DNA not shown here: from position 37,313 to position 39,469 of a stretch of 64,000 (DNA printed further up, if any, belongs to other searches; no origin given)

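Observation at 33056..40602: Pel-type exopolysaccharide locus with a non-canonical layout and no pelA/B/C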

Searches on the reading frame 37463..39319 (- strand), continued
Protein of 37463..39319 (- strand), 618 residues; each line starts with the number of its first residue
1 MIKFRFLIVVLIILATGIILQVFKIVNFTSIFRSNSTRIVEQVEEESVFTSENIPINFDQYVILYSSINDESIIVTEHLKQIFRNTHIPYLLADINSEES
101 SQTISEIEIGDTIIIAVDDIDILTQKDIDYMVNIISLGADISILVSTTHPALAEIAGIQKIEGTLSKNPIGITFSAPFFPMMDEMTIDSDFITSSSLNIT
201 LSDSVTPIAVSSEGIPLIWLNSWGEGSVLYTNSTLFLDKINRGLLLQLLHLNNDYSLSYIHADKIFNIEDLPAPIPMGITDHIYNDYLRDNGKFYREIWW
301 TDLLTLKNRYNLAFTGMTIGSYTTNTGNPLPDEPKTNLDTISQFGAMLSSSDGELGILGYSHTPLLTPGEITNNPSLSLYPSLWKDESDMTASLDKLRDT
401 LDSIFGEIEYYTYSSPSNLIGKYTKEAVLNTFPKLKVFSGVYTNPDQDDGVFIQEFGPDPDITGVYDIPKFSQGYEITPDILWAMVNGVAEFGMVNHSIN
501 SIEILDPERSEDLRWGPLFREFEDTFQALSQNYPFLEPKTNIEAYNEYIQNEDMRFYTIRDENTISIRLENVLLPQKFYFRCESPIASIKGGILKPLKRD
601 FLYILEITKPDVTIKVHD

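Call 68: find_encoding_contigs(protein=P0034, flank=10000, max_places=2)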
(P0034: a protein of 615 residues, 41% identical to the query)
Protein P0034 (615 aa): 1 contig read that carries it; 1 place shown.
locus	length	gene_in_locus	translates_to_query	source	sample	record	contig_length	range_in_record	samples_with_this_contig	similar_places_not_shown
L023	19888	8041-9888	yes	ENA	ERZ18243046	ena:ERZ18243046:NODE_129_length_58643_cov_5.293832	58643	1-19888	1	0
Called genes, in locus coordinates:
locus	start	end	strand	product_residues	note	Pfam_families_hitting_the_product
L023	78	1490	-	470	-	PF00675:Peptidase_M16, PF05193:Peptidase_M16_C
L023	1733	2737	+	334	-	PF00152:tRNA-synt_2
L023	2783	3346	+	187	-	PF08207:EFP_N, PF01132:EFP, PF09285:Elong-fact-P_C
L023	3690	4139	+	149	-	PF02082:Rrf2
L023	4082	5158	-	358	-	PF04055:Radical_SAM, PF13353:Fer4_12 (weak), PF12544:LAM_C (faint)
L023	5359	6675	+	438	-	PF07690:MFS_1, PF13347:MFS_2, PF07690:MFS_1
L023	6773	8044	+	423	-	-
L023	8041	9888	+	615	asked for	PF09960:DUF2194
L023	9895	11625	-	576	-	PF16933:PelG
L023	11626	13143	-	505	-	PF11997:DUF3492, PF13439:Glyco_transf_4 (weak), PF00534:Glycos_transf_1, PF13692:Glyco_trans_1_4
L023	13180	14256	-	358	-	-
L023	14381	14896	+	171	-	PF13302:Acetyltransf_3, PF13420:Acetyltransf_4, PF00583:Acetyltransf_1, PF13508:Acetyltransf_7, PF08445:FR47 (faint)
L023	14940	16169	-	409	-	-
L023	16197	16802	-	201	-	PF01121:CoaE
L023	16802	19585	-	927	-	PF02739:5_3_exonuc_N, PF01367:5_3_exonuc, PF01612:DNA_pol_A_exo1, PF00476:DNA_pol_A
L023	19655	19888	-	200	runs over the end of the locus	PF12706:Lactamase_B_2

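Call 69: find_encoding_contigs(protein=P0039, flank=10000, max_places=1)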
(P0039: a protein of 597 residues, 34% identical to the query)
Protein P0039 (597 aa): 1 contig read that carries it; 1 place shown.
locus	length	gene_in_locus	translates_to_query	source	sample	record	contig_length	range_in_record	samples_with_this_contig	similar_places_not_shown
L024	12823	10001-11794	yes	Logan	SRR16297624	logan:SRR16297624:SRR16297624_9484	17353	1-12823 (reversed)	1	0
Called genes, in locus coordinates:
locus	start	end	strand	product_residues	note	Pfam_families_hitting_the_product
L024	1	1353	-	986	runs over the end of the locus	PF00675:Peptidase_M16, PF05193:Peptidase_M16_C, PF08367:M16C_assoc, PF05193:Peptidase_M16_C (weak), PF22516:PreP_C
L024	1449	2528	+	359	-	PF00152:tRNA-synt_2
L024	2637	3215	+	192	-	PF08207:EFP_N, PF01132:EFP, PF09285:Elong-fact-P_C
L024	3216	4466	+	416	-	PF05175:MTS, PF06325:PrmA, PF13649:Methyltransf_25 (weak), PF13847:Methyltransf_31 (weak)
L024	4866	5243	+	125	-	-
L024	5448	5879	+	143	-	PF02082:Rrf2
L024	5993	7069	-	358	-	PF04055:Radical_SAM, PF12544:LAM_C (weak)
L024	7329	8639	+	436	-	PF07690:MFS_1, PF13347:MFS_2, PF07690:MFS_1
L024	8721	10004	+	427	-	-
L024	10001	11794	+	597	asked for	PF09960:DUF2194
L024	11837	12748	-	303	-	PF16933:PelG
